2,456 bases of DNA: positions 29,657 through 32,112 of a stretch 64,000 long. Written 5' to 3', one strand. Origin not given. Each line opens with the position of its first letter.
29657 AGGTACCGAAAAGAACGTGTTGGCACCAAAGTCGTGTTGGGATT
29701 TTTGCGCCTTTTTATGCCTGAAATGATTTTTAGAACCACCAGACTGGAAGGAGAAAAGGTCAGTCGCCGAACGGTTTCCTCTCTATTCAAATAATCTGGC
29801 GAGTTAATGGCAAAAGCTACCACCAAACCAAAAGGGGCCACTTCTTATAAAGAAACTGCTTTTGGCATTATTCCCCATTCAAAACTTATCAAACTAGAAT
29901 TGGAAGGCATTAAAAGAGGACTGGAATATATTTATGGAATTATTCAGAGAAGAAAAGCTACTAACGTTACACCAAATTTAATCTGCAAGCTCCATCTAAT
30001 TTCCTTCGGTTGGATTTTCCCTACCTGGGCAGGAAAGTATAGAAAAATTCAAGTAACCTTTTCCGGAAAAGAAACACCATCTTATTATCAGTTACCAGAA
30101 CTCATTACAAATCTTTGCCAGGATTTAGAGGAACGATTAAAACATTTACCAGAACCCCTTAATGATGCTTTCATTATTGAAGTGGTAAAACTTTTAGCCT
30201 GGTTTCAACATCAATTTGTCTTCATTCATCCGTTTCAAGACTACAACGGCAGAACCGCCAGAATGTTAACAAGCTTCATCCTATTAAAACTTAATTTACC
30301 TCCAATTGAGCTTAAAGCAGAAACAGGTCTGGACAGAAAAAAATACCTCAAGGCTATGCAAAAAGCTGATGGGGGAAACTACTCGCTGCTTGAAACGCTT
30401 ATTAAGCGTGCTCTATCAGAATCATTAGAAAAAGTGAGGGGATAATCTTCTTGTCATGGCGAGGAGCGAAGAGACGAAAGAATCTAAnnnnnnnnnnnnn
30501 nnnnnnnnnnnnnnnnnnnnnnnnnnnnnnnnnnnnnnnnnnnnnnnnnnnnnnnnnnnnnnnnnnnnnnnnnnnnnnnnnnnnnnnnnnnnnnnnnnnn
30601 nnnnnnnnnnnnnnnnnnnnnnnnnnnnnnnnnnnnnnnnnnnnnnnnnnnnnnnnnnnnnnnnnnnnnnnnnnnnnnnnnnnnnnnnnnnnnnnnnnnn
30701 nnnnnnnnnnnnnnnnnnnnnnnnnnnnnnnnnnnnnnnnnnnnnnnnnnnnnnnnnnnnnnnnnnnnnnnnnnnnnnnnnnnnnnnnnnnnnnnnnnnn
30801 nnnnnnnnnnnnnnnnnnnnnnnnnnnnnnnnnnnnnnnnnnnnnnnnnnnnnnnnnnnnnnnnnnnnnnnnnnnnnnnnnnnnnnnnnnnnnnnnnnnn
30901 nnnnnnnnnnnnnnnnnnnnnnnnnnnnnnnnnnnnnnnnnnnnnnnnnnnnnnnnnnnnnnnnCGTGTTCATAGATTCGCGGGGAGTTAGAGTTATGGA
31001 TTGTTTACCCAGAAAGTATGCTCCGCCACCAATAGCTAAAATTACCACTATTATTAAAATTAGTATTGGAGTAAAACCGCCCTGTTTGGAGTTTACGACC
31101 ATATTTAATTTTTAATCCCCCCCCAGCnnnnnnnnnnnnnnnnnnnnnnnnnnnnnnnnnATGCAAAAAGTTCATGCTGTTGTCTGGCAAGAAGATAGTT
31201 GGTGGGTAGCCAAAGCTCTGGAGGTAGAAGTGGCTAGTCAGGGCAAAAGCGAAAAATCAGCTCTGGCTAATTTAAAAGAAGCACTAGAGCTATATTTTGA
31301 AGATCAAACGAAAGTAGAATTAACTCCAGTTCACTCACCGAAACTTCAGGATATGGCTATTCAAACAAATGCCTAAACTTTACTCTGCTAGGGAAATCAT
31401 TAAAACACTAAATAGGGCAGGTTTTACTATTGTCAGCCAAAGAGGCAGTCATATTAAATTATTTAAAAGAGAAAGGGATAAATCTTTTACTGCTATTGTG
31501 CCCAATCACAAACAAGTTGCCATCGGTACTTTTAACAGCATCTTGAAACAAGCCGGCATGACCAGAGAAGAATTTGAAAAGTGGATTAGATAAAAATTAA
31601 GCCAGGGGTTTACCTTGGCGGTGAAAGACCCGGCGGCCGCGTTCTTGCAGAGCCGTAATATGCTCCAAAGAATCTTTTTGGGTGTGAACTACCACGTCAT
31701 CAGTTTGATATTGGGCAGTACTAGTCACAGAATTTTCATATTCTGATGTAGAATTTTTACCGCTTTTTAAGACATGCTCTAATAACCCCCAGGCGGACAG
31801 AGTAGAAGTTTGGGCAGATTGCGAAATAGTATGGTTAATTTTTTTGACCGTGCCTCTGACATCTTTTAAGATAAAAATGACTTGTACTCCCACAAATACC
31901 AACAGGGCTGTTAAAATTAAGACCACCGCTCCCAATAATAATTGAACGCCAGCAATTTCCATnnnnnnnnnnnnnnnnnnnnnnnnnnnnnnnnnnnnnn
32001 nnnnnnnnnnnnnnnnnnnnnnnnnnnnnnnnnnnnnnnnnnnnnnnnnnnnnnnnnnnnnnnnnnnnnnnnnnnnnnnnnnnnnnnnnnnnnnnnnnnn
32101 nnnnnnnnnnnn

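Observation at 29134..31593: Two paralogous divergent modules: prepilin-like membrane protein gene back-to-back with Fic, and with HicB-HicA; shared C-run promoter motif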

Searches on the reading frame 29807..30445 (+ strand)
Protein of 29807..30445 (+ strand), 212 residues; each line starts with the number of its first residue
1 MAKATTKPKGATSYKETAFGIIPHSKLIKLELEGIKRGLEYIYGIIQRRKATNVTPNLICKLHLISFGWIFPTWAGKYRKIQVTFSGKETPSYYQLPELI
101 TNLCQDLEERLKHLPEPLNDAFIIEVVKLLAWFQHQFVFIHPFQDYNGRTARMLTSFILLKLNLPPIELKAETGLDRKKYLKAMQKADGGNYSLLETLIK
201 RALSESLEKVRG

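Call 6: search_protein_families(library=pfam, proteins=[window:29807-30445:+], max_evalue=0.1)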
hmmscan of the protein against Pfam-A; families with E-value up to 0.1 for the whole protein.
window:29807-30445:+ (212 aa): 1 family
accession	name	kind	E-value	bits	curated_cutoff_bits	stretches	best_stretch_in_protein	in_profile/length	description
PF02661.23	Fic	-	2.3e-14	54.4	24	1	54-159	2-93/93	Fic/DOC family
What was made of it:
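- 29807..30445 (+): Fic-domain protein (212 aa) with motif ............; a class-I-type FicT-like enzyme. PF02661, 54.4 bits (call 6).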

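Call 12: find_encoding_contigs(protein=window:29807-30445:+, flank=6000, max_places=8)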
Protein window:29807-30445:+ (212 aa): 4 contigs read that carry it; 3 places shown.
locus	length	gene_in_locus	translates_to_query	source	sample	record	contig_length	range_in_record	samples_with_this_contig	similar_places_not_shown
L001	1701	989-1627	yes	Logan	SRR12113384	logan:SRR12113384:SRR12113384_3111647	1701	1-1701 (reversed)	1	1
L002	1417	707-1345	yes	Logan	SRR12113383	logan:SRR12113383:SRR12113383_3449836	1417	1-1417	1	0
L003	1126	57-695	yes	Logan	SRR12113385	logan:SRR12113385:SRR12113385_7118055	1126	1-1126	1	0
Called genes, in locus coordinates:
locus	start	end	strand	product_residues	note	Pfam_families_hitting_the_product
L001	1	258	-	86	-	?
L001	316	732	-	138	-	-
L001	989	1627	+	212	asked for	PF02661:Fic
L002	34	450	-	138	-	-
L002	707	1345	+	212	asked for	PF02661:Fic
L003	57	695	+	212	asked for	PF02661:Fic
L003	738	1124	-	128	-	?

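Call 42: search_protein_families(library=ncbifam, proteins=[window:29807-30445:+], max_evalue=1)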
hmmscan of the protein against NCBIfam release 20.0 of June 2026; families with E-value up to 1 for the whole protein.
window:29807-30445:+ (212 aa): 7 families
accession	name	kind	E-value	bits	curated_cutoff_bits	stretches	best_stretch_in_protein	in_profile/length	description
TIGR02613.1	mob_myst_B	hypoth_equivalog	3.9e-14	53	124.4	1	22-196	18-182/186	mobile mystery protein B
NF007672.0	PRK10347.1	equivalog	6.2e-07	29.3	181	1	59-208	59-198/200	putative adenosine monophosphate-protein transferase Fic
NF041381.1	XopAC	subfamily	6.4e-07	28.4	450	1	63-178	308-430/451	XopAC/AvrAC family type III secretion system effector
NF045983.1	ProtAdnltaseVbhT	equivalog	1.4e-05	24.4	800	1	57-208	57-198/419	type II toxin-antitoxin system protein adenylyltransferase VbhT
NF046030.1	ProtAdlyltaseSoFic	equivalog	2.2e-05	23.6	550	1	130-164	182-216/361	protein adenylyltransferase Fic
NF046029.1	ProtAdlyltaseNmFic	equivalog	8.1e-05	22.4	230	1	139-208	95-160/177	protein adenylyltransferase Fic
NF043028.1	T4SS_AnkX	equivalog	0.13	10.3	1400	1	127-167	211-252/938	Dot/Icm T4SS effector AnkN/AnkX/LegA8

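Call 44: search_solved_structures(query=window:29807-30445:+, max_evalue=0.01, show_alignments=2)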
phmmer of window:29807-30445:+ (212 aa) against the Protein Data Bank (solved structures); distinct sequences matched with E-value up to 0.01: 20.
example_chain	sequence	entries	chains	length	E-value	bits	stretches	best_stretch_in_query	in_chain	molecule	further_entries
6i7h_A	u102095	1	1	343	1.3e-13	54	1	17-188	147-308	Adenosine monophosphate-protein transferase FICD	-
9yz5_A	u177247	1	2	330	1.9e-13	53.5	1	18-188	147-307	Protein adenylyltransferase FICD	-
6i7g_A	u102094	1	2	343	2.1e-13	53.4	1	18-188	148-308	Adenosine monophosphate-protein transferase FICD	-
4u04_A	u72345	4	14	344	2.2e-13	53.4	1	18-188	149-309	Adenosine monophosphate-protein transferase FICD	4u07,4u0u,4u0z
4u0s_A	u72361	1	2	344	2.2e-13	53.3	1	19-188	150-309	Adenosine monophosphate-protein transferase FICD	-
6i7i_A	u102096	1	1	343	2.2e-13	53.3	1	28-188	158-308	Adenosine monophosphate-protein transferase FICD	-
6i7j_A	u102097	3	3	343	2.4e-13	53.2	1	17-188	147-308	Adenosine monophosphate-protein transferase FICD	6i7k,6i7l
6zmd_B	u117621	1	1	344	9e-13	51.3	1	17-186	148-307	Protein adenylyltransferase FICD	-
7b7z_A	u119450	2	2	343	6e-12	48.6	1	17-188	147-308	Protein adenylyltransferase FICD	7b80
5jj6_A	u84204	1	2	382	2.3e-10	43.5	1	31-187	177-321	Adenosine monophosphate-protein transferase FICD homolog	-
5jj7_A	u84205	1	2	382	2.4e-10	43.4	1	31-187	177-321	Adenosine monophosphate-protein transferase FICD homolog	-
3cuc_A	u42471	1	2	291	4.9e-07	32.6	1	120-188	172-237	Protein of unknown function with a Fic domain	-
4x2e_A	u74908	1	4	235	2.4e-05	27.1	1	126-193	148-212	Fic family protein putative filamentation induced by cAMP protein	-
4x2c_A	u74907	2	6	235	2.5e-05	27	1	126-193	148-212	Fic family protein putative filamentation induced by cAMP protein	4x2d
3shg_A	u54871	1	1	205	4.4e-05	26.2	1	58-205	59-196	VbhT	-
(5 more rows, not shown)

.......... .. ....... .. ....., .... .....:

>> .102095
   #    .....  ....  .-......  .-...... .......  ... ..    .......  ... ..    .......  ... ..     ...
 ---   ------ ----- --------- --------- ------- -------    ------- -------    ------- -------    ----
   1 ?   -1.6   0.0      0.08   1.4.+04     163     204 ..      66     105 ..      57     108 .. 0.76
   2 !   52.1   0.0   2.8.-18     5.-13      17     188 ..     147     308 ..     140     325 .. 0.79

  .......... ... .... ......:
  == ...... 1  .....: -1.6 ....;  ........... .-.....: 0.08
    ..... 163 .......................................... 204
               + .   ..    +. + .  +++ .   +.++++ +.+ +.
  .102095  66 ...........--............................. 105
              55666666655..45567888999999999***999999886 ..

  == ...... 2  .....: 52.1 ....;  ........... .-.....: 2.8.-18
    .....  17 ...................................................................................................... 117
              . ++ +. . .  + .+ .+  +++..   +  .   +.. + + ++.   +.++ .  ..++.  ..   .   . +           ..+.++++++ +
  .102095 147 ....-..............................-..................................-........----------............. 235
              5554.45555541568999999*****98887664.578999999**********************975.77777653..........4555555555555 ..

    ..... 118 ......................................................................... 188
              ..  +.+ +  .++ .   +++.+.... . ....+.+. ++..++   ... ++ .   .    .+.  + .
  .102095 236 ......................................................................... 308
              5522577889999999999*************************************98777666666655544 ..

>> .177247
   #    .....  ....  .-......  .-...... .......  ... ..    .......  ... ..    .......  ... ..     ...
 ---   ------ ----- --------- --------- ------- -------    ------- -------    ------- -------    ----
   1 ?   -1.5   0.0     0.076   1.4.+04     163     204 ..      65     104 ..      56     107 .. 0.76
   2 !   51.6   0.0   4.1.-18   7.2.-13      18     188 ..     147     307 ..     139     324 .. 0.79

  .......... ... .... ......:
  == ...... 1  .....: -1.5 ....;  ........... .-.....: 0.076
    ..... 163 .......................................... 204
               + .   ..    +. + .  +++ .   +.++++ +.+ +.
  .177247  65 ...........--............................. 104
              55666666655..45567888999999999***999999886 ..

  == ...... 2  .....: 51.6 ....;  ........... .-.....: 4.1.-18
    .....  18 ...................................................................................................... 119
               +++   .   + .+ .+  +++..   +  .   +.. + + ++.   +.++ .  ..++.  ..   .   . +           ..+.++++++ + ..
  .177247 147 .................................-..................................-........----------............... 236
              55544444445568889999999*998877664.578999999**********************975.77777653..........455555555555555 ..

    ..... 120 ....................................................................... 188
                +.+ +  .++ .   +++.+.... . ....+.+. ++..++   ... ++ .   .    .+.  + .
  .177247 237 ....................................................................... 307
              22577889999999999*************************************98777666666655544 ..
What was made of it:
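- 29807..30445 (+): The closest solved structures are FICD and VbhT (call 44).
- Closest known: Class I Fic toxin-antitoxin modules. Different: The core is closer in sequence to FICD (class II, E 1e-13) than to VbhT (E 4e-5) (call 44).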

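Call 46: find_related_loci(query=window:29807-30445:+, collection=metagenome_contigs, flank=3000)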
Query window:29807-30445:+ (212 aa) in metagenome_contigs; peptide patterns used: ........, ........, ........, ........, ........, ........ (x = any residue, [..] = any of these).
322 stretches matched a pattern; 250 encode a relative of the query (tblastn E <= 1e-3); the best 80 are kept; 80 distinct loci.
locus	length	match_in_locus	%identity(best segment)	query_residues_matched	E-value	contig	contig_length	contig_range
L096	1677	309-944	75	1-212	2e-116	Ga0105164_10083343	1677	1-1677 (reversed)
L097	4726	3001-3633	72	1-211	6e-106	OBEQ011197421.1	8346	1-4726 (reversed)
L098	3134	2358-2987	70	1-210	5e-105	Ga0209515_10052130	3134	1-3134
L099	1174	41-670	68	1-210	7e-111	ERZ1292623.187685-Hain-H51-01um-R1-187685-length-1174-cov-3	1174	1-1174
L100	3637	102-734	69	1-211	8e-102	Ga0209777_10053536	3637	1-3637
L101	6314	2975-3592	77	6-212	4e-100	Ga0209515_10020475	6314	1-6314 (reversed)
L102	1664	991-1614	69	1-208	2e-105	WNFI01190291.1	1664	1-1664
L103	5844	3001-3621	71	1-207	3e-99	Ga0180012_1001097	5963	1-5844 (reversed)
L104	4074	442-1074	68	1-211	6e-99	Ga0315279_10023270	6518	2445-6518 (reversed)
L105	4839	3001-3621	69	5-211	1e-98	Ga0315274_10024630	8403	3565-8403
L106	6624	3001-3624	71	1-208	1e-98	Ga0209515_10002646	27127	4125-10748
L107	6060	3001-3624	69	1-208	1e-97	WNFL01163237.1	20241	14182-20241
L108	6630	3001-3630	74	1-212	8e-98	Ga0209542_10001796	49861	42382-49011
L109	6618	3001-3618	70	1-207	7e-98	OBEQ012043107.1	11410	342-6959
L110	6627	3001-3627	67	1-209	2e-97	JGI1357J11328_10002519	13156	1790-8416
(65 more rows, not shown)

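Call 67: search_protein_families(library=pfam, proteins=[L108:4524-4775:+, L108:4735-5097:+, L108:2053-2784:-, L108:3752-4483:-, L108:5236-5886:-], max_evalue=0.01)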
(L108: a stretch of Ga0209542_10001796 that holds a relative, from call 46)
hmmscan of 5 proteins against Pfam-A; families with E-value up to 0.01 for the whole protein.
L108:4524-4775:+ (83 aa): 1 family
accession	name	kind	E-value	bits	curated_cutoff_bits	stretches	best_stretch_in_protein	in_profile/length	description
PF04255.20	DUF433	-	2e-14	53.6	23.6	1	7-60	1-54/56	Protein of unknown function (DUF433)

L108:4735-5097:+ (120 aa): 2 families
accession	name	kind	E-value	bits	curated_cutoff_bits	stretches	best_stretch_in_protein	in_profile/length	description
PF18480.7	DUF5615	-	3.1e-13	50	23.8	1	9-114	2-107/110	Domain of unknown function (DUF5615)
PF04684.18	BAF1_ABF1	-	0.0086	15.8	28.9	0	28-100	241-310/511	BAF1 / ABF1 chromatin reorganising factor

L108:2053-2784:- (243 aa): 0 families

L108:3752-4483:- (243 aa): 1 family
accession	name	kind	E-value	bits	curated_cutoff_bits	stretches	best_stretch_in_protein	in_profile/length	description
PF18933.6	PsbP_2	-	0.0023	18.4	27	1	81-112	38-69/184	PsbP-like protein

L108:5236-5886:- (216 aa): 1 family
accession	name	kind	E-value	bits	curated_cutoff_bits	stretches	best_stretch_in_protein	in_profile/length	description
PF18933.6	PsbP_2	-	3.9e-05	24.2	27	1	52-214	31-184/184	PsbP-like protein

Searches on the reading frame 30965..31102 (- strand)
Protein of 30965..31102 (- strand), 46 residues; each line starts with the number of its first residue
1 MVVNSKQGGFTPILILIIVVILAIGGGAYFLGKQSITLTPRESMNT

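Call 27: find_homologous_proteins(query=A3, max_evalue=10)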
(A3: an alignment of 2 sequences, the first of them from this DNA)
Query A3 (2 sequences): no candidate shares three 5-residue words with the query. No homologue found.
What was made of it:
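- Tried and rejected: A profile search with the two 46-aa N-termini returned no candidates and used up the last homologue search (call 27).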

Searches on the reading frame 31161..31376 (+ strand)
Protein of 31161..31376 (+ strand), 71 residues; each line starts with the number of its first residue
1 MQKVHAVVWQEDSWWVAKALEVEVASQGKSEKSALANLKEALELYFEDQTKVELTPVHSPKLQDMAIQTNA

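Call 6: search_protein_families(library=pfam, proteins=[window:31161-31376:+], max_evalue=0.1)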
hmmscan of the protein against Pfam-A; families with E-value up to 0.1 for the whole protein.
window:31161-31376:+ (71 aa): 2 families
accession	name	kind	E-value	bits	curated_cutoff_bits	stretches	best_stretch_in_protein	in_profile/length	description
PF24113.1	DUF7387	-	1.8e-10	41.4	27.9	1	7-69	16-73/85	Family of unknown function (DUF7387)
PF12910.14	PHD_like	-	0.099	13.1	27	0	9-48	63-102/141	Antitoxin of toxin-antitoxin, RelE / RelB, TA system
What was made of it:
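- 31161..31376 (+): HicB-like small antitoxin candidate (71 aa, DUF7387) with no DNA-binding domain. PF24113, 41.4 bits against a cut-off of 27.9 (call 6).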

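Call 42: search_protein_families(library=ncbifam, proteins=[window:31161-31376:+], max_evalue=1)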
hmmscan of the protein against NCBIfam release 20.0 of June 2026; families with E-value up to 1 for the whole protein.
window:31161-31376:+ (71 aa): 0 families

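Call 69: search_solved_structures(query=window:31161-31376:+, max_evalue=5)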
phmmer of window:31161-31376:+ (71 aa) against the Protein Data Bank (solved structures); distinct sequences matched with E-value up to 5: 0.
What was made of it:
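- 31161..31376 (+): No PDB sequence match (call 69).
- On HicAB TA system: It has no PDB sequence match (calls 6, 69).
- Closest known: HicAB type II toxin-antitoxin system. Different: It lacks a DNA-binding domain and has no PDB sequence match (calls 6, 69).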

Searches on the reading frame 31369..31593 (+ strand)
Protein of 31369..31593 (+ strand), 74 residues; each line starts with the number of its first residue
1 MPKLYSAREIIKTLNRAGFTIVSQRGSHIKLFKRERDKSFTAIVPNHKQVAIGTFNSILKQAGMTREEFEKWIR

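Call 6: search_protein_families(library=pfam, proteins=[window:31369-31593:+], max_evalue=0.1)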
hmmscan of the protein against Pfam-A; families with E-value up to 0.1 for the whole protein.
window:31369-31593:+ (74 aa): 1 family
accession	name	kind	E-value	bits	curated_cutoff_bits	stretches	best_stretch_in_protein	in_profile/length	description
PF07927.17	HicA_toxin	-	2.2e-17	63.4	27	1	7-64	1-58/58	HicA toxin of bacterial toxin-antitoxin,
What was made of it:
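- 31369..31593 (+): HicA toxin (74 aa). It overlaps hicB-like by 8 nt. PF07927, 63.4 bits against a cut-off of 27 (call 6).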

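Call 34: find_encoding_contigs(protein=window:31369-31593:+, flank=3000, max_places=8)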
Protein window:31369-31593:+ (74 aa): 4 contigs read that carry it; 2 places shown.
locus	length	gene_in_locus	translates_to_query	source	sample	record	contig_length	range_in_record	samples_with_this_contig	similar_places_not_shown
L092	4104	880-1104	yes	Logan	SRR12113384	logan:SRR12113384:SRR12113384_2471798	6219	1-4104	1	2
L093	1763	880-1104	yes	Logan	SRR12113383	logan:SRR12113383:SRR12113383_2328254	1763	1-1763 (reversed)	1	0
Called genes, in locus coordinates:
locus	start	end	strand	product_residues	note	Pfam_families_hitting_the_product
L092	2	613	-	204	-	?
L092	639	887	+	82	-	PF24113:DUF7387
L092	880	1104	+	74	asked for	PF07927:HicA_toxin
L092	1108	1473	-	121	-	-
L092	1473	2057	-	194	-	PF12844:HTH_19 (weak), PF13413:HTH_25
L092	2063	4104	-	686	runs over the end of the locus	PF17854:FtsK_alpha, PF01580:FtsK_SpoIIIE, PF09397:FtsK_gamma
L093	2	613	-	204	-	?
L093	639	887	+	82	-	PF24113:DUF7387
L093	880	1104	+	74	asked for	PF07927:HicA_toxin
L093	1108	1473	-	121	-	-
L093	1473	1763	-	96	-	?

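Call 42: search_protein_families(library=ncbifam, proteins=[window:31369-31593:+], max_evalue=1)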
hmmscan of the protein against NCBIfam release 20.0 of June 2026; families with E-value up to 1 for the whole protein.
window:31369-31593:+ (74 aa): 0 families

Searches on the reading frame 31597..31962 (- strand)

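Call 6: search_protein_families(library=pfam, proteins=[window:31597-31962:-], max_evalue=0.1)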
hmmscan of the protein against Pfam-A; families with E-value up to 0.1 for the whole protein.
window:31597-31962:- (121 aa): 1 family
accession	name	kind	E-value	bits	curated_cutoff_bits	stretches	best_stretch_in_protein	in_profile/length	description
PF19959.4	EAD4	-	0.083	13.9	27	0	56-108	7-61/123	Effector-associated domain 4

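Call 42: search_protein_families(library=ncbifam, proteins=[window:31597-31962:-], max_evalue=1)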
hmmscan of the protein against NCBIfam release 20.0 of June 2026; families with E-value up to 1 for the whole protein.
window:31597-31962:- (121 aa): 0 families
